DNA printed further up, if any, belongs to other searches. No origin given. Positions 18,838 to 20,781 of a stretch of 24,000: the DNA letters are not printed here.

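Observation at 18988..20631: Single-chain sigma-epsilon fusion of a glutamate-mutase-like enzyme with Cys replacing the Asp of the DxHxxG cobalamin motif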

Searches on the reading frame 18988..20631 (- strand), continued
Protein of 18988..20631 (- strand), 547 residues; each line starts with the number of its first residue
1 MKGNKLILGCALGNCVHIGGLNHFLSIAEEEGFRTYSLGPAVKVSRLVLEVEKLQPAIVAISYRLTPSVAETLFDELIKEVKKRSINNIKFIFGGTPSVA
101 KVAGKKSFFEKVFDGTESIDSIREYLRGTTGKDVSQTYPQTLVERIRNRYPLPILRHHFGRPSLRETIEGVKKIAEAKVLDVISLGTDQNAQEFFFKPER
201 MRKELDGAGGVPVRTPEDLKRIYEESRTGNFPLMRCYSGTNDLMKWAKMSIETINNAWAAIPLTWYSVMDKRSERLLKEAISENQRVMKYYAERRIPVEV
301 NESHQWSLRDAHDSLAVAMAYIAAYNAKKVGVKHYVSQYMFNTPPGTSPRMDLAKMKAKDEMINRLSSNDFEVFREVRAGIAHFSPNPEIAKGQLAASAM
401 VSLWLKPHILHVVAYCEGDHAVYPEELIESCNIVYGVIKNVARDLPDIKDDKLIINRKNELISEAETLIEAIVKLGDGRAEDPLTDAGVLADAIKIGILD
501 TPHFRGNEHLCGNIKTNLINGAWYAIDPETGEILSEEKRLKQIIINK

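Call 21: find_encoding_contigs(protein=P0047, flank=8000, max_places=3)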
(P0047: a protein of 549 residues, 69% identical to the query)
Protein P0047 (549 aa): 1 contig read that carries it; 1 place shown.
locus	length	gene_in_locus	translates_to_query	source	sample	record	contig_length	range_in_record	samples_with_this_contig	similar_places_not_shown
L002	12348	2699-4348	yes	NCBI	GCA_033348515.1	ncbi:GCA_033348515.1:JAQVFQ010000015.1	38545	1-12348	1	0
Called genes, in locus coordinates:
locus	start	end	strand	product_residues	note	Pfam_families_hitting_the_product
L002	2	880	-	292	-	PF09924:LPG_synthase_C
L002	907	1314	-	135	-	PF00583:Acetyltransf_1, PF13673:Acetyltransf_10 (weak), PF13508:Acetyltransf_7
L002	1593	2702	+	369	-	PF01210:NAD_Gly3P_dh_N (weak), PF03446:NAD_binding_2 (weak), PF02317:Octopine_DH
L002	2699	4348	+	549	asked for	PF02310:B12-binding (weak)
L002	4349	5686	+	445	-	PF13537:GATase_7 (weak), PF00733:Asn_synthase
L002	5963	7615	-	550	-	PF00144:Beta-lactamase, PF11954:DUF3471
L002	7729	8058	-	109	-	-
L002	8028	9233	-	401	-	-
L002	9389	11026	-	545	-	PF24684:Vgb_lyase (faint), PF01841:Transglut_core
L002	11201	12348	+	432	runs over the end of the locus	PF07690:MFS_1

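Call 22: find_encoding_contigs(protein=P0020, flank=8000, max_places=3)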
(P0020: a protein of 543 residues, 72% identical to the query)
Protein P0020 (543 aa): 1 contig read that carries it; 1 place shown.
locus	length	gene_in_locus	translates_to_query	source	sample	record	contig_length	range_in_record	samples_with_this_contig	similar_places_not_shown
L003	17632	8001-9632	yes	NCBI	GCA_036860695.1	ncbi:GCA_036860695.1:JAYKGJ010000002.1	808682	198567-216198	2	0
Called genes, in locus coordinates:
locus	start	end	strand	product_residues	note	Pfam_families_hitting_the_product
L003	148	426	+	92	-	PF02001:DUF134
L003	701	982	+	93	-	-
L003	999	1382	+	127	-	PF02579:Nitro_FeMo-Co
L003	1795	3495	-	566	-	PF27054:Beta_methylindole_red_C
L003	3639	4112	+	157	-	PF00359:PTS_EIIA_2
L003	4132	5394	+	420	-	PF13393:tRNA-synt_His, PF00587:tRNA-synt_2b, PF03129:HGTP_anticodon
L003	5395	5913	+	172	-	-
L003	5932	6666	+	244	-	PF08032:SpoU_sub_bind, PF00588:SpoU_methylase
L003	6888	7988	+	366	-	PF01210:NAD_Gly3P_dh_N (weak), PF02558:ApbA (faint), PF03446:NAD_binding_2, PF02317:Octopine_DH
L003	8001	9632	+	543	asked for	PF02310:B12-binding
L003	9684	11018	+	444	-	PF13537:GATase_7 (weak), PF00733:Asn_synthase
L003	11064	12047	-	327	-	PF01515:PTA_PTB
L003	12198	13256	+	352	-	PF01594:AI-2E_transport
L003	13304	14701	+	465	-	PF00753:Lactamase_B, PF23023:Anti-Pycsar_Apyc1 (faint), PF12706:Lactamase_B_2 (weak), PF16661:Lactamase_B_6, PF10996:Beta-Casp, PF07521:RMMBL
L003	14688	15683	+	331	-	PF21910:GH85_C (faint), PF00041:fn3 (weak)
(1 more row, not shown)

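Call 23: search_protein_representatives(protein=window:18988-20631:-)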
Query: 547 residues. Proteins with E-value up to 0.001 (for the whole library): 695; up to 1e-10: 411; up to 1e-30: 141. The best 150 are listed.
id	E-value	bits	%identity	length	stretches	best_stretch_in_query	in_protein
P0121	9.4e-180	615.2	52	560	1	4-544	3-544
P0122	2.6e-176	603.9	52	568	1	5-541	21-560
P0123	2.7e-165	567.5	48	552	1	7-546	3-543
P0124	3.5e-164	563.8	48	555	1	3-540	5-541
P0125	8.9e-155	532.8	48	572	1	2-531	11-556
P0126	1.2e-154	532.4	48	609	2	137-544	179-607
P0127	4.1e-152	524.0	49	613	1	5-543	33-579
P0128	1.5e-151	522.2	47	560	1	1-542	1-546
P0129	1.1e-148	512.8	46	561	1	5-543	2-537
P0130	1.0e-145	502.9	44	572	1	5-545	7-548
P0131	6.2e-141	487.1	45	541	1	5-544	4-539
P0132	1.6e-139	482.4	43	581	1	3-544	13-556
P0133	1.1e-138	479.7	45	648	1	6-543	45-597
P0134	6.6e-138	477.1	47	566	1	6-544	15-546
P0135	1.9e-135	469.0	41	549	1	7-545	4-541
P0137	1.3e-128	446.4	43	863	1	4-523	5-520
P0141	2.6e-115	402.6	52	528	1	5-368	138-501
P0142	1.1e-113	397.2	39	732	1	7-542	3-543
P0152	1.8e-77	277.7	38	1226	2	100-462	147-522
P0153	7.2e-76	272.4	38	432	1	127-542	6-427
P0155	1.2e-75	271.7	36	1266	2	106-476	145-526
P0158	8.9e-69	249.0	38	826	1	106-477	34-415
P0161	2.9e-66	240.7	35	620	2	137-540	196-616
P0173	1.7e-57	211.8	33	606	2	151-539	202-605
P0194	4.4e-50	187.4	48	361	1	6-201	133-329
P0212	6.4e-42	160.4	37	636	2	163-474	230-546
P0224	2.4e-39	151.9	33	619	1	138-472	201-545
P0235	1.0e-36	143.3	30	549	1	139-507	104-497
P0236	1.5e-36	142.7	31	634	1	168-538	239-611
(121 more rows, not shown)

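Call 24: search_protein_families(library=pfam, proteins=[P0152, P0155, P0158, P0161, P0173, P0137, P0142, P0153, P0126, P0235], max_evalue=0.01)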
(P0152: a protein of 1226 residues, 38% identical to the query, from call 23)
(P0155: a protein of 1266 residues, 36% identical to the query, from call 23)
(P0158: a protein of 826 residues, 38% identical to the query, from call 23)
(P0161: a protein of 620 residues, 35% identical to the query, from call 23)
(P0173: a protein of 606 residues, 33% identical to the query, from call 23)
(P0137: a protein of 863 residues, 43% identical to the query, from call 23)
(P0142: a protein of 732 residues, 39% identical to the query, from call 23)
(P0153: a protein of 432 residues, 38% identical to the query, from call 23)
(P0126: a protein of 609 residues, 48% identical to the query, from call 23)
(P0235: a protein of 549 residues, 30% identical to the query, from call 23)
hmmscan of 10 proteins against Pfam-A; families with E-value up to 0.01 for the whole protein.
P0152 (1226 aa): 2 families
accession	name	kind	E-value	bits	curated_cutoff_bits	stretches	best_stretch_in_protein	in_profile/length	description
PF13941.12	MutL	-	7.2e-76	256.2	27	1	706-1220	1-450/450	MutL protein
PF02310.24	B12-binding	-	1.1e-05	25.7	32.1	1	13-74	2-61/121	B12 binding domain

P0155 (1266 aa): 3 families
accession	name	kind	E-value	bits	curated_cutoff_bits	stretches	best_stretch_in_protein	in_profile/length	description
PF13941.12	MutL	-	2.4e-82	277.5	27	2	679-1009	1-299/450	MutL protein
PF05378.19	Hydant_A_N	-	0.00032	20.9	25.2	0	682-735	4-57/176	Hydantoinase/oxoprolinase N-terminal region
PF02310.24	B12-binding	-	0.0034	17.6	32.1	0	5-104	2-91/121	B12 binding domain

P0158 (826 aa): 1 family
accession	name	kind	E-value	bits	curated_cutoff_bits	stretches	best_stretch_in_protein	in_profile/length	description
PF13941.12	MutL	-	1.7e-55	189.1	27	1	568-810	1-218/450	MutL protein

P0161 (620 aa): 1 family
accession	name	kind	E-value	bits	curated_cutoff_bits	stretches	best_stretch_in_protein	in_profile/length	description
PF02310.24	B12-binding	-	0.0015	18.8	32.1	1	17-78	4-65/121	B12 binding domain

P0173 (606 aa): 1 family
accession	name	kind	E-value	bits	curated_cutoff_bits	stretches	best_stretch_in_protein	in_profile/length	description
PF02310.24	B12-binding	-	4.9e-05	23.6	32.1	1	6-63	2-59/121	B12 binding domain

P0137 (863 aa): 4 families
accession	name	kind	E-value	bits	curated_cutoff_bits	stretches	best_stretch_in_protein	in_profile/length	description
PF02955.21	GSH-S_ATP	-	1.1e-15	57.9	23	1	705-839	33-170/175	Prokaryotic glutathione synthetase, ATP-grasp domain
PF08443.16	RimK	-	6.4e-09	36.1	21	1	739-851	70-184/188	RimK-like ATP-grasp domain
PF06368.17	Met_asp_mut_E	-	1.5e-06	27.5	26.6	1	153-517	21-383/441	Methylaspartate mutase E chain (MutE)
PF02310.24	B12-binding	-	1.8e-06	28.2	32.1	1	6-103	2-97/121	B12 binding domain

P0142 (732 aa): 2 families
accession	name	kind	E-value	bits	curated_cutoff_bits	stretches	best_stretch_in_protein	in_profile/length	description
PF02310.24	B12-binding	-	7.4e-07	29.5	32.1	1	2-67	2-67/121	B12 binding domain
PF08291.16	Peptidase_M15_3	-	0.00052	20.6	23.2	1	603-679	27-102/108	Peptidase M15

P0153 (432 aa): 0 families

P0126 (609 aa): 2 families
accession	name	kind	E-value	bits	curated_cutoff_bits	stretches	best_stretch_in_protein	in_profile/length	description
PF02310.24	B12-binding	-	1.2e-06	28.7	32.1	1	5-99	3-94/121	B12 binding domain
PF06368.17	Met_asp_mut_E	-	7.5e-06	25.1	26.6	1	434-593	243-394/441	Methylaspartate mutase E chain (MutE)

P0235 (549 aa): 0 families
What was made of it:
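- On Glutamate mutase (GlmS/GlmE, EC 5.4.99.1): MutL is fused only in some distant relatives (call 24).
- One relative is fused to a GSH-S/RimK ATP-grasp domain (call 24). Fusion to MutL/GlmL in relatives fits radical-enzyme reactivation (call 24).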

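Call 28: list_cluster_members(proteins=[P0161, P0173, P0212, P0224, P0236, P0152, P0137, P0121, P0130, P0153])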
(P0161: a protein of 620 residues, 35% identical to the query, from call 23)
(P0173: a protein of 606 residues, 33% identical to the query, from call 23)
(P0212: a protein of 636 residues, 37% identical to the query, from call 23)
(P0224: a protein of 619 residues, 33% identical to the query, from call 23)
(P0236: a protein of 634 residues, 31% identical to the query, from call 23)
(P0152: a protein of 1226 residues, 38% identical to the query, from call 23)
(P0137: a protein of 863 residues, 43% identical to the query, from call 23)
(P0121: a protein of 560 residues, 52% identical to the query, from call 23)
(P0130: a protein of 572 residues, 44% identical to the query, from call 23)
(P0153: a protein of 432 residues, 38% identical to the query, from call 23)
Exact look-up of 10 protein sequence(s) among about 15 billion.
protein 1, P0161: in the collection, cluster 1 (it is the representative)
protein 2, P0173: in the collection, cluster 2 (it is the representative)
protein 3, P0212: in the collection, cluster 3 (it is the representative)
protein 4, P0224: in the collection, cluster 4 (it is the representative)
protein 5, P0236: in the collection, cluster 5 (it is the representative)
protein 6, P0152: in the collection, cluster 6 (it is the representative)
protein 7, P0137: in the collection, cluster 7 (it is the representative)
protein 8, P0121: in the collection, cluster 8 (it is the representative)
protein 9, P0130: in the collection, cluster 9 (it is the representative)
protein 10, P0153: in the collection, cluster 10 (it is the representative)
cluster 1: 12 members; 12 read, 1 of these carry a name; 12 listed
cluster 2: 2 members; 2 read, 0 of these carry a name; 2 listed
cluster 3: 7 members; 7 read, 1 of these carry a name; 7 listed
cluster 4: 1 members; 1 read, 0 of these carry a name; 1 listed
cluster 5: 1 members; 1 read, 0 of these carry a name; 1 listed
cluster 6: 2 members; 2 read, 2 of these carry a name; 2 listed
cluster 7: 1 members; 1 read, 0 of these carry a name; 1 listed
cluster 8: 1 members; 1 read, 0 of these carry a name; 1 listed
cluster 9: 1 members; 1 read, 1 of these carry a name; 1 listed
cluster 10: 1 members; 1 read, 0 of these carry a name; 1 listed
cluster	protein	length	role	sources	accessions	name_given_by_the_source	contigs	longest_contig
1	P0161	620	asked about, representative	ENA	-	-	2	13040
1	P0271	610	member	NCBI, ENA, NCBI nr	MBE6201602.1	MAG: hypothetical protein E7134_05375 [Rikenellaceae bacterium] | hypothetical protein [Rikenellaceae bacterium]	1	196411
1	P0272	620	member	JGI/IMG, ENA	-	-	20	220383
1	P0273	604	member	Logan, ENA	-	-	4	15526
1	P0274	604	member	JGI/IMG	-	-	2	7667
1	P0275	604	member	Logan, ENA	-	-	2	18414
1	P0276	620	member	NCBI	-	-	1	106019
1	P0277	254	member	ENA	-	-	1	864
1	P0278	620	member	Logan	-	-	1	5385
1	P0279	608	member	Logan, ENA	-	-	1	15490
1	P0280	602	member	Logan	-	-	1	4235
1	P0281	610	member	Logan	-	-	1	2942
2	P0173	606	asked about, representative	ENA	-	-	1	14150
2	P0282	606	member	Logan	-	-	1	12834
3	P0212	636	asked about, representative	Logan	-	-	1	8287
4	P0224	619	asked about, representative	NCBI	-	-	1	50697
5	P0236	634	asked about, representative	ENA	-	-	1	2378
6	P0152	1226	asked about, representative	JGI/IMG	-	uncharacterized protein (TIGR01319 family)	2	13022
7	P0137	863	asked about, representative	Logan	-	-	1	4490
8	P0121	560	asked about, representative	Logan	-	-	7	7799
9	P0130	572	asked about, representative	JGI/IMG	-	hypothetical protein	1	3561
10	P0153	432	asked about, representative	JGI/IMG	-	-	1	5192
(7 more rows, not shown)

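Call 30: find_encoding_contigs(protein=P0272, flank=7000, max_places=3)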
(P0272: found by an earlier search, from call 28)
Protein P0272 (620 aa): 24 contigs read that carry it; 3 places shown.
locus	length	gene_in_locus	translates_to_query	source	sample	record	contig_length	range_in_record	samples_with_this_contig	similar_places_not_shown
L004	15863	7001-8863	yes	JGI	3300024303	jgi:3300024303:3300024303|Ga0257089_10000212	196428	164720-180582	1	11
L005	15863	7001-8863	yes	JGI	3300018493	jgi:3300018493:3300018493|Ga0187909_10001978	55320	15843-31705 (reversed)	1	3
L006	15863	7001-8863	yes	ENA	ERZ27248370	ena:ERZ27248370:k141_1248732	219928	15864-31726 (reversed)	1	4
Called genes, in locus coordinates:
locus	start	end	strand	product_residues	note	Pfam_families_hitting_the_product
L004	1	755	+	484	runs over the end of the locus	PF01943:Polysacc_synt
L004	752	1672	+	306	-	PF00535:Glycos_transf_2, PF10111:Glyco_tranf_2_2 (weak), PF13641:Glyco_tranf_2_3 (weak)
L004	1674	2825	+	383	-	PF13439:Glyco_transf_4, PF00534:Glycos_transf_1, PF13692:Glyco_trans_1_4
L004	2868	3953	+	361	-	PF14307:Glyco_tran_WbsX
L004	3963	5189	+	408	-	PF13439:Glyco_transf_4 (weak), PF00534:Glycos_transf_1, PF13692:Glyco_trans_1_4 (weak)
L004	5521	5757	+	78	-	-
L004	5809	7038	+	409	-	PF21360:PylC-like_N (faint), PF02655:ATP-grasp_3, PF01071:GARS_A, PF02222:ATP-grasp (weak), PF02786:CPSase_L_D2 (weak), PF07478:Dala_Dala_lig_C, PF13535:ATP-grasp_4, PF18603:LAL_C2 (weak)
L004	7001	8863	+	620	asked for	-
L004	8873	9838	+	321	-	PF14397:ATPgrasp_ST, PF14398:ATPgrasp_YheCD (faint)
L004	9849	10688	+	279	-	PF00248:Aldo_ket_red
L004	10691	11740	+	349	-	PF09587:PGA_cap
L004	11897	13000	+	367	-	PF02317:Octopine_DH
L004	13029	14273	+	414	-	PF01041:DegT_DnrJ_EryC1, PF00155:Aminotran_1_2 (weak), PF01041:DegT_DnrJ_EryC1 (weak)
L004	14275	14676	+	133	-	PF19480:DUF6016, PF07883:Cupin_2 (weak)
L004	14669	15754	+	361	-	PF14907:NTP_transf_5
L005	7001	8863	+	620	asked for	-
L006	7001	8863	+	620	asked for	-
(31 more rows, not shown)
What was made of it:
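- Closest known: Sister clade of 600-635-aa proteins found here. Different: The one context examined is a capsule/polysaccharide locus with ATP-grasp ligases instead of AsnB (call 30).
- The distant Asp-clade paralogue is again found with an Octopine_DH gene and ATP-grasp amide ligases (call 30).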

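Call 31: find_encoding_contigs(protein=P0152, flank=7000, max_places=2)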
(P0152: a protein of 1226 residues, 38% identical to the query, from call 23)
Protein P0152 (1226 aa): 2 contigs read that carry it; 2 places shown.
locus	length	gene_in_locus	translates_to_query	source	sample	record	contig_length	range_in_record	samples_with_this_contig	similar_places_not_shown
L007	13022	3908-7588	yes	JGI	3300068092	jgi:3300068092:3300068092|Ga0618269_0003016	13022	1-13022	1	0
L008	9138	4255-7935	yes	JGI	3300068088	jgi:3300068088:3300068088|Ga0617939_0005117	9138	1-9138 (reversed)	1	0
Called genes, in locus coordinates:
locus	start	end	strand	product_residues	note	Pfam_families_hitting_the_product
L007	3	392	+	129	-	?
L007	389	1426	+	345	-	PF00005:ABC_tran, PF13304:AAA_21, PF08352:oligo_HPY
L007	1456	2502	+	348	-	PF00005:ABC_tran, PF08352:oligo_HPY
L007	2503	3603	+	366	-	PF03417:AAT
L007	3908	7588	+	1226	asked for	PF02310:B12-binding (faint), PF13941:MutL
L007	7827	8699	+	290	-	PF09968:DUF2202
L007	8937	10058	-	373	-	PF07690:MFS_1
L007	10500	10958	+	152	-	PF03449:GreA_GreB_N, PF01272:GreA_GreB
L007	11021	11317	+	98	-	PF00166:Cpn10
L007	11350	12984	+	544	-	PF00118:Cpn60_TCP1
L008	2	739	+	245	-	?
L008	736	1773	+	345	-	PF00005:ABC_tran, PF13304:AAA_21, PF08352:oligo_HPY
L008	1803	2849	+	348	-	PF00005:ABC_tran, PF08352:oligo_HPY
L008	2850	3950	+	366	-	PF03417:AAT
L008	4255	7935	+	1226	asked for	PF02310:B12-binding (faint), PF13941:MutL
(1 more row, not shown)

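Call 36: predict_structure(alignment_id=A2)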
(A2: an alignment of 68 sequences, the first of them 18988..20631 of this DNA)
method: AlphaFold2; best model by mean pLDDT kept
length: 547 residues; sequences in the alignment: 68
mean_pLDDT: 94.1   pTM: 0.84
mean pLDDT of the five models: 94.1, 94.1, 93.4, 92.9, 92.8
residues with pLDDT >= 90: 480; 70-90: 54; 50-70: 5; < 50: 8
segments of 3 or more residues with pLDDT < 50: 131-136
pLDDT, mean of each block of 10 residues (from residue 1): 81 95 94 96 98 97 96 98 94 96 95 87 83 58 93 96 98 93 96 94 93 97 94 91 95 97 95 94 98 98 94 98 99 98 94 98 98 98 94 97 97 94 97 92 84 98 99 96 98 97 96 96 96 96 78
secondary structure, 60 per line:
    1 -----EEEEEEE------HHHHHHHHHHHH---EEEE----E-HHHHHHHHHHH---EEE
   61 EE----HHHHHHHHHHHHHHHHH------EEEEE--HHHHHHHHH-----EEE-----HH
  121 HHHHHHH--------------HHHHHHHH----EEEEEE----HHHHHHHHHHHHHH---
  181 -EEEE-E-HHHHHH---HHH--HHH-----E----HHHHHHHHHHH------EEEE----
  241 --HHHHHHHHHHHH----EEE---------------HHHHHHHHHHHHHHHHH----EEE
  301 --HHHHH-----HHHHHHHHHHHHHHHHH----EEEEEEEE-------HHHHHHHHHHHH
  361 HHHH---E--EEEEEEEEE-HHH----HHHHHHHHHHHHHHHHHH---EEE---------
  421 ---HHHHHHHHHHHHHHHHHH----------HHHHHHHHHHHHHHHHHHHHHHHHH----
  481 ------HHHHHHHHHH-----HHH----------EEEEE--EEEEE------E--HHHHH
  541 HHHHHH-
elements in order: E6-12 H19-30 E34-37 H44-54 E58-62 H67-83 E90-94 H97-105 E111-113 H119-127 H142-149 E154-159 H164-177 E182-185 H189-194 H216-226 E233-236 H243-254 E259-261 H277-293 E298-300 H303-307 H313-329 E334-341 H349-364 E371-379 H388-405 E409-411 H424-441 H452-476 H487-496 E515-519 E522-526 H536-546
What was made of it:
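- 18988..20631 (-): Whole ORF, 547 aa: a fused protein with a B12-binding domain and a GlmE-like barrel. The AF2 model has pLDDT 94.1 and pTM 0.84 (call 36).
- AF2 model pLDDT 94.1 (call 36).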
